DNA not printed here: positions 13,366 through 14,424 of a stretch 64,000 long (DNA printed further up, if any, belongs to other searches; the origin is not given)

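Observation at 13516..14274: L11 carries an ~85-residue Ala/Lys/Glu-rich C-terminal tail, and the expected L1-L10-L12 stalk genes do not follow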

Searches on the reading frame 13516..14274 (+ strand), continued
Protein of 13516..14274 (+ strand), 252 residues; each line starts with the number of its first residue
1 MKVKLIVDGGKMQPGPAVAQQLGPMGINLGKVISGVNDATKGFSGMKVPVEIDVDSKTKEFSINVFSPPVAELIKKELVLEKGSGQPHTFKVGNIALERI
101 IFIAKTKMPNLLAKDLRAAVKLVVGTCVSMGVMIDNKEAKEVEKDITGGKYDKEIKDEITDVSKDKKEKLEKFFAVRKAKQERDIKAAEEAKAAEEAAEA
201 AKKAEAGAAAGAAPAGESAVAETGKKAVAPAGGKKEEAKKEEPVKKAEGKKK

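Call 9: search_solved_structures(query=window:13516-14271:+, show_alignments=3, max_evalue=0.00001)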
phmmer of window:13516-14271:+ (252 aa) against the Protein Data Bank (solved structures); distinct sequences matched with E-value up to 0.00001: 86 (the best 60 are shown).
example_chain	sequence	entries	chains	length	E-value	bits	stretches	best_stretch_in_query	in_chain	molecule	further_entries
4v6u_BH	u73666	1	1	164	4e-43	151.1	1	3-154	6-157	50S ribosomal protein L11P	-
5col_A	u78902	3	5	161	4.6e-38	134.6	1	3-158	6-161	50S ribosomal protein L11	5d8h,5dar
4v4n_AH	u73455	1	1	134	3.4e-36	128.5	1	3-131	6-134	50S ribosomal protein L11P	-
2otj_I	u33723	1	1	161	7.7e-31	111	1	3-154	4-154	50S ribosomal protein L11P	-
1s72_I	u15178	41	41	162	8e-31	110.9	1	3-154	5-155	50S ribosomal protein L11P | 50S ribosomal protein L11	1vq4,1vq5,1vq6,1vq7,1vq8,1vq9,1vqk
3j3v_6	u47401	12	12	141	7.2e-23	84.9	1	3-135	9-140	50S ribosomal protein L11 | 50S ribosomal protein uL11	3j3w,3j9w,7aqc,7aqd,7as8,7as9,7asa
6dzi_J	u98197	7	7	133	4.2e-22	82.4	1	3-134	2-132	50S ribosomal protein L11 | Large ribosomal subunit protein uL11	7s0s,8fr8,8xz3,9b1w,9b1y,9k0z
5o60_J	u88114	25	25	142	4.8e-22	82.2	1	3-134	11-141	50S ribosomal protein L11 | Large ribosomal subunit protein uL11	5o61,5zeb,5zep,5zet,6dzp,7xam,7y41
3cjq_B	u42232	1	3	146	8.1e-22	81.5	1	3-135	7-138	50S ribosomal protein L11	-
3cjr_B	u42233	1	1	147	8.3e-22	81.4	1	3-135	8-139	50S ribosomal protein L11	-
2e34_A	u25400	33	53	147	1.2e-21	80.9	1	3-135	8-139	50S ribosomal protein L11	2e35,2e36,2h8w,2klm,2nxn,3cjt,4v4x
4v9j_BK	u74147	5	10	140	2.1e-21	80.1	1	3-134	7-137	50S ribosomal protein L11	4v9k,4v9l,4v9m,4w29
4v68_BL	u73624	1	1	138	2.5e-21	79.9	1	3-133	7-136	50S ribosomal protein L11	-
1mms_A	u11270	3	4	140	3.8e-21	79.3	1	2-134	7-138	PROTEIN (RIBOSOMAL PROTEIN L11) | 50S ribosomal protein L11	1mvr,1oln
1mj1_L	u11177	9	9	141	3.9e-21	79.2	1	2-134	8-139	L11 ribosomal protein | 50S RIBOSOMAL PROTEIN L11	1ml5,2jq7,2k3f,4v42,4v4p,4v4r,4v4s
5a9z_AJ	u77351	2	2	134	4.5e-21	79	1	3-132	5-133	50S ribosomal protein L11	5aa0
1jqm_A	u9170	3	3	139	5.4e-21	78.8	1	2-133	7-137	50S Ribosomal protein L11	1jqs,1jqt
1eg0_K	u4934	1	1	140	5.5e-21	78.7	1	2-133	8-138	PROTEIN (RIBOSOMAL PROTEIN L11)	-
1pn7_L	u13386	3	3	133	6.1e-21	78.6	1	3-133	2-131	50S ribosomal protein L11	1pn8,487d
3egv_B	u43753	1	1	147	7.7e-21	78.2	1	3-135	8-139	50S ribosomal protein L11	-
8a57_E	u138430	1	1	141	1.6e-20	77.2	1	2-135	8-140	50S ribosomal protein L11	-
1r2w_A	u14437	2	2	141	2.8e-20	76.4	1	2-134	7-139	50S ribosomal protein L11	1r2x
8fmw_AK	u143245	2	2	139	1.5e-19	74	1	3-135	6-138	50S ribosomal protein L11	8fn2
5dm6_F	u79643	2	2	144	7.1e-19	71.8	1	3-135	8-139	50S ribosomal protein L11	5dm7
1nkw_G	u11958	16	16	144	7.2e-19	71.8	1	3-135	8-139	50S ribosomal protein L11 | ribosomal protein L11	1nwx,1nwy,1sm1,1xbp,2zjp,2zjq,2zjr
4v49_BG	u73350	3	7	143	7.5e-19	71.8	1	3-135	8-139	50S ribosomal protein L11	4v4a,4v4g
7unr_J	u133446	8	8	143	7e-18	68.6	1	3-135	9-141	50S ribosomal protein L11 | Large ribosomal subunit protein uL10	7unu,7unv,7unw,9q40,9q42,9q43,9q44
6spb_I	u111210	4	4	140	7.4e-18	68.5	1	3-135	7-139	50S ribosomal protein L11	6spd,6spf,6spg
4v61_BK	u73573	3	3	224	7.7e-18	68.4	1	3-137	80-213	Ribosomal Protein L11 | 50S ribosomal protein L11, chloroplastic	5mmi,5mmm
2j28_I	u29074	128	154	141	1.9e-16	63.9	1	3-135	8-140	50S ribosomal protein L11 | Large ribosomal subunit protein uL11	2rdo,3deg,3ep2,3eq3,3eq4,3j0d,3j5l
3j7z_I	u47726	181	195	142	2e-16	63.8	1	3-135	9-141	50S ribosomal protein L11 | 50S ribosomal protein L6 | Ribosomal protein L11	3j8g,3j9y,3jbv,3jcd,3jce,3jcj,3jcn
5j88_CJ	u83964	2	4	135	2e-16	63.8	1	3-135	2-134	50S ribosomal protein L11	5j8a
4v4v_BG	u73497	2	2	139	3.3e-16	63.1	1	3-134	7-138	50S ribosomal protein L11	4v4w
10qm_Q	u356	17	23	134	3.5e-16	63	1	3-134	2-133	Large ribosomal subunit protein uL11 | 50S ribosomal protein L11 | 50S ribosomal protein uL11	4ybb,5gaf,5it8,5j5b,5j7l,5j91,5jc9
7oj0_9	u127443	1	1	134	6e-16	62.3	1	3-134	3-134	50S ribosomal protein L11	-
6hrm_I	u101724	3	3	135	6.1e-16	62.2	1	3-134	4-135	50S ribosomal protein L11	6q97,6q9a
4v7e_CK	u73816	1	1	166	3.1e-15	59.9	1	5-151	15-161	60S ribosomal protein L11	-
7ood_h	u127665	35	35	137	2.3e-13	53.8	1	4-134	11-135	50S ribosomal protein L11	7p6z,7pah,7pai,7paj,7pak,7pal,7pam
1hc8_A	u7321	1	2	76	2.7e-12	50.3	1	65-136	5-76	RIBOSOMAL PROTEIN L11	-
1aci_A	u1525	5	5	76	9.1e-12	48.6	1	67-135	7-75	L11 RIBOSOMAL PROTEIN | L11-C76 | RIBOSOMAL PROTEIN L11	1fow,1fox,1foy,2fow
1y39_A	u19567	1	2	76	1.8e-11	47.6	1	65-135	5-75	50S ribosomal protein L11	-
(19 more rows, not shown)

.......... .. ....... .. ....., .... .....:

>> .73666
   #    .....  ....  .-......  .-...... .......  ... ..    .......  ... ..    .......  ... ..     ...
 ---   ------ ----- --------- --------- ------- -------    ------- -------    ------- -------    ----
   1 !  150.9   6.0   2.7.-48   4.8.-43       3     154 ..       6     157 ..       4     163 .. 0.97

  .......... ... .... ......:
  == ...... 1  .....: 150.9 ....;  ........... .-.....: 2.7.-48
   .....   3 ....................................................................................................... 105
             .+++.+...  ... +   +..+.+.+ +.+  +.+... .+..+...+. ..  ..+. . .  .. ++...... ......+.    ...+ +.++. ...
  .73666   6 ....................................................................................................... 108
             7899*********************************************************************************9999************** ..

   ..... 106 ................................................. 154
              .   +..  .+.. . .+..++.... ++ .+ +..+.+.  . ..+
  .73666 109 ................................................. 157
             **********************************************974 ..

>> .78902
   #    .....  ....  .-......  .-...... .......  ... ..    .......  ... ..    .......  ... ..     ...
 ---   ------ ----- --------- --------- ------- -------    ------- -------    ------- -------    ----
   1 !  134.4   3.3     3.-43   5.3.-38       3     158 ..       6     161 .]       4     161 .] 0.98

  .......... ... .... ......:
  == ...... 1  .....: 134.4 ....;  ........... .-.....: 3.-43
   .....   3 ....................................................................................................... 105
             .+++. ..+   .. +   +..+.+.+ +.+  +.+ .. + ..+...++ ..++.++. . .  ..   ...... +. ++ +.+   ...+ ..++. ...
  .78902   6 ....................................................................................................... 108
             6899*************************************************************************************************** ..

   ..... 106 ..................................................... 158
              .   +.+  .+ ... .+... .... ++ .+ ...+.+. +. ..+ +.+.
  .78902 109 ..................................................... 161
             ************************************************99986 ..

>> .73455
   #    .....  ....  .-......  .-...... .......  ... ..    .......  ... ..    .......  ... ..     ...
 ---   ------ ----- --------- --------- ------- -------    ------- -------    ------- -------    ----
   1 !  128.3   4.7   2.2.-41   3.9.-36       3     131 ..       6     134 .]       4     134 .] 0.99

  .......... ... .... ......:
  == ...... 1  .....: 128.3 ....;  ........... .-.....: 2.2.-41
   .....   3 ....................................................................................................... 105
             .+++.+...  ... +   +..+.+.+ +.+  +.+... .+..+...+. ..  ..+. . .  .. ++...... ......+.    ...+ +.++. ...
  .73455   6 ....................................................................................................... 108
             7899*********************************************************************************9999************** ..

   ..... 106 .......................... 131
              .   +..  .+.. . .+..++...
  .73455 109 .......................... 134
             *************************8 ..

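Call 15: find_related_loci(query=window:13516-14271:+, collection=genome_contigs, flank=10000)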
Query window:13516-14271:+ (252 aa) in genome_contigs; peptide patterns used: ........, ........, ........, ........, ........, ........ (x = any residue, [..] = any of these).
600 stretches matched a pattern (row limit reached: there are more); 17 encode a relative of the query (tblastn E <= 1e-3); 17 distinct loci.
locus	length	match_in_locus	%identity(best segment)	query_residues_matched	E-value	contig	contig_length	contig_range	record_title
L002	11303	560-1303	72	1-252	4e-98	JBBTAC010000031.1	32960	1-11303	MAG: Nanoarchaeota archaeon isolate H41-bin062_1 H41_bin062_1_000000000031, whole genome shotgun sequence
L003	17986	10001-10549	77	1-183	5e-92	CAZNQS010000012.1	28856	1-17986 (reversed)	MAG TPA_asm: Candidatus Woesearchaeota archaeon isolate SRP178908_co1_140 genome assembly, contig: NODE_938_length_28856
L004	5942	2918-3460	74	1-181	1e-86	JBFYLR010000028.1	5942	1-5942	MAG: Nanoarchaeota archaeon isolate PPR_0041 k121_5519475, whole genome shotgun sequence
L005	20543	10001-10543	74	1-181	4e-85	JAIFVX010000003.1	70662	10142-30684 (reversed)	MAG: Candidatus Pacearchaeota archaeon isolate viral-cat_41_18 PAFVLPS_2018_scaffold_778, whole genome shotgun sequence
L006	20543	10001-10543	67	1-181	1e-77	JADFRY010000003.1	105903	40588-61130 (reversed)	MAG: Nanoarchaeota archaeon isolate B8T1B11 B8T1B11_NODE38, whole genome shotgun sequence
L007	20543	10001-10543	60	1-181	3e-67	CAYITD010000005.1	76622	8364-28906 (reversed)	MAG TPA_asm: Candidatus Woesearchaeota archaeon isolate ERP119705_co3_555 genome assembly, contig: NODE_200_length_76622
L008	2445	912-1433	57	1-174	2e-62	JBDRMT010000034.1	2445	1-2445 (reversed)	MAG: archaeon isolate MEGAHIT-group-1.845 k141_198830, whole genome shotgun sequence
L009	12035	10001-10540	51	3-182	7e-59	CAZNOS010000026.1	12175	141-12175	MAG TPA_asm: Candidatus Woesearchaeota archaeon isolate SRP272421_co2_401 genome assembly, contig: NODE_18131_length_121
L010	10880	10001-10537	53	3-181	1e-58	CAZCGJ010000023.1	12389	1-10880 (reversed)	MAG TPA_asm: Candidatus Woesearchaeota archaeon isolate SRP272421_co2_592 genome assembly, contig: NODE_17644_length_123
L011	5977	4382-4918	52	3-181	8e-58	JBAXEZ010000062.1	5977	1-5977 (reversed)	MAG: archaeon isolate ELA258 MAG258_62, whole genome shotgun sequence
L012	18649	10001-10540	51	3-182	8e-57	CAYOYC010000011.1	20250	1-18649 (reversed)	MAG TPA_asm: Candidatus Woesearchaeota archaeon isolate SRP178699_co1_624 genome assembly, contig: NODE_3195_length_2025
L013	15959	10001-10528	50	2-178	7e-50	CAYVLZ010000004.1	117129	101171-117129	MAG TPA_asm: Candidatus Woesearchaeota archaeon isolate SRP141376_co1_71 genome assembly, contig: NODE_377_length_117129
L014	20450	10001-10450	51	2-151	8e-43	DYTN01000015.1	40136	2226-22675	MAG TPA_asm: Methanobacteriota archaeon isolate DR5_60_8 Afr_mines_DR5_99_length_40136_cov_3_194157, whole genome shotgu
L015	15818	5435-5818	41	3-134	3e-26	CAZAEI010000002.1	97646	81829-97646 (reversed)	MAG TPA_asm: uncultured archaeon isolate binchicken_co116_293 genome assembly, contig: NODE_101_length_97646_cov_18.7189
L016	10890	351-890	34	3-185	2e-20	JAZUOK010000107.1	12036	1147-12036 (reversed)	MAG: Eubacteriales bacterium isolate T1900044873_TS20190339.MAGScoT_cleanbin_000039 SGB_3179_k141_1917237, whole genome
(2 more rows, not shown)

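Call 23: predict_structure(alignment_id=A1)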
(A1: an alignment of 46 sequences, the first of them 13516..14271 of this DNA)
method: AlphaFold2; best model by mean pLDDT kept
length: 252 residues; sequences in the alignment: 46
mean_pLDDT: 78.9   pTM: 0.62
mean pLDDT of the five models: 78.9, 76.2, 74.7, 74.2, 73.6
residues with pLDDT >= 90: 98; 70-90: 106; 50-70: 6; < 50: 42
segments of 3 or more residues with pLDDT < 50: 211-252
pLDDT, mean of each block of 10 residues (from residue 1): 90 85 87 92 89 90 90 89 80 91 91 92 93 92 94 92 85 86 83 76 65 38 38 33 39 38
secondary structure, 60 per line:
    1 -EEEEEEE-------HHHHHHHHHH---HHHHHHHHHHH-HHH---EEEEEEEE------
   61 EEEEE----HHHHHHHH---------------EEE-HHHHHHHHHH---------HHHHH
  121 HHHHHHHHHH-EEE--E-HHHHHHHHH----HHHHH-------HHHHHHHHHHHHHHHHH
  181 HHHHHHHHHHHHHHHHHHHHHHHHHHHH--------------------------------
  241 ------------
elements in order: E2-8 H16-25 H29-39 E47-54 E61-65 H70-77 E93-95 H97-106 H116-130 E132-134 H139-147 H152-156 H164-208

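Call 38: search_protein_representatives(protein=window:13516-14271:+)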
Query: 252 residues. Proteins with E-value up to 0.001 (for the whole library): 2224; up to 1e-10: 573; up to 1e-30: 61. The best 150 are listed.
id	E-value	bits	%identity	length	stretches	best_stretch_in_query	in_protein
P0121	2.1e-70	253.5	57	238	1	1-244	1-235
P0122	2.9e-61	223.6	56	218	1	2-201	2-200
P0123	1.3e-60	221.5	51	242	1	2-240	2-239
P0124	5.5e-58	212.9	61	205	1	1-160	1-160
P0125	7.4e-51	189.6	47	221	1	2-210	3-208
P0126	5.5e-50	186.7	58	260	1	1-146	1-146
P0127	7.2e-50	186.3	64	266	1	69-246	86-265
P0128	1.7e-49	185.1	63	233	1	3-144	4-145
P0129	3.7e-49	184.0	50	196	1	1-177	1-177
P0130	3.5e-48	180.8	50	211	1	2-201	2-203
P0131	1.0e-46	176.0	44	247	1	3-244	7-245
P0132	6.9e-46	173.3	46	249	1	2-251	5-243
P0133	7.2e-45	170.0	61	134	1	2-134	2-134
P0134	1.3e-43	165.9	55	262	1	25-191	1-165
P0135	1.1e-42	162.9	44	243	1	2-241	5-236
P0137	2.1e-42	161.9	38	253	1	3-242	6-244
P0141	4.4e-42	160.9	45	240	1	2-242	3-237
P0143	7.3e-41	156.9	48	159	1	3-155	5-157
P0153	3.9e-37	144.7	41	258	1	3-234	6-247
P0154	5.3e-37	144.2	48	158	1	3-154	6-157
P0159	6.6e-36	140.7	41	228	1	3-204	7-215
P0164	2.3e-35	138.9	44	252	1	1-241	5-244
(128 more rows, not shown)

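Call 40: list_cluster_members(proteins=[P0121, P0123, P0131, P0132, P0135, P0137, P0141, P0153, P0159, P0164])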
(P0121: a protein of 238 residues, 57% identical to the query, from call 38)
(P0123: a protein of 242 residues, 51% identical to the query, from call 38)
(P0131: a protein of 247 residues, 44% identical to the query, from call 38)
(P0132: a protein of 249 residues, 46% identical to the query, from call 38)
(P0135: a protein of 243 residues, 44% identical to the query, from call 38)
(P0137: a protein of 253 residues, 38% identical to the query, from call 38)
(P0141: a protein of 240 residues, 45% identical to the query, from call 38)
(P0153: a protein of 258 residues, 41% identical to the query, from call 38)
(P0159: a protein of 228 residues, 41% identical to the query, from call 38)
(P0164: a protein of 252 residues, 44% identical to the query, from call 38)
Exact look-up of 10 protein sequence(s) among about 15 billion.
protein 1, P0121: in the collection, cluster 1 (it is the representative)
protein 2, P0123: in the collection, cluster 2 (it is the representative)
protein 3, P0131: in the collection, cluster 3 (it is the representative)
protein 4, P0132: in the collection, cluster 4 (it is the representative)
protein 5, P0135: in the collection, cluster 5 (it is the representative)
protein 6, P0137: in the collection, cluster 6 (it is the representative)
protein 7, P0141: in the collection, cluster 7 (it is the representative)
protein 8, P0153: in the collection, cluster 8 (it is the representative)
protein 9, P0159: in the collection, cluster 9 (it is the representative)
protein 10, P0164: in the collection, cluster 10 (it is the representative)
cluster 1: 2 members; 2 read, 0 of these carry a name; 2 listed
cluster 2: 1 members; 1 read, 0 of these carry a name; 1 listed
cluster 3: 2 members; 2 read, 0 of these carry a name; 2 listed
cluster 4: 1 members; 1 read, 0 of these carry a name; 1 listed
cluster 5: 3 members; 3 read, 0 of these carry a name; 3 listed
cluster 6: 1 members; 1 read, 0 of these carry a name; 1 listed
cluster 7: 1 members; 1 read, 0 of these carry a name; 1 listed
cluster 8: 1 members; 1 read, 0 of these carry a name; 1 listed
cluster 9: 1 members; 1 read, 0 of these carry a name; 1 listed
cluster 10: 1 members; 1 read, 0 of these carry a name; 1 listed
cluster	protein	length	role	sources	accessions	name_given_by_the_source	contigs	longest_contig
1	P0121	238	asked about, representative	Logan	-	-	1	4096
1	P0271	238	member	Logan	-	-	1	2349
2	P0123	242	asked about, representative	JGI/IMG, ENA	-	-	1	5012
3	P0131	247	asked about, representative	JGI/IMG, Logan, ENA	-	-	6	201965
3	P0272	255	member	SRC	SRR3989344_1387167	-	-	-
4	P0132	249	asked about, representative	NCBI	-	-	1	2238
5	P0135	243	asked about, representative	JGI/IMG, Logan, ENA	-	-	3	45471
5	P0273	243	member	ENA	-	-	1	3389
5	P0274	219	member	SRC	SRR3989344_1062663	-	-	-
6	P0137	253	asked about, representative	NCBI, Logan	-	-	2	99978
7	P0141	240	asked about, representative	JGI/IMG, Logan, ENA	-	-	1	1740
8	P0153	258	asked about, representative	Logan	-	-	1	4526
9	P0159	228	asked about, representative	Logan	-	-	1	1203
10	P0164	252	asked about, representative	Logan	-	-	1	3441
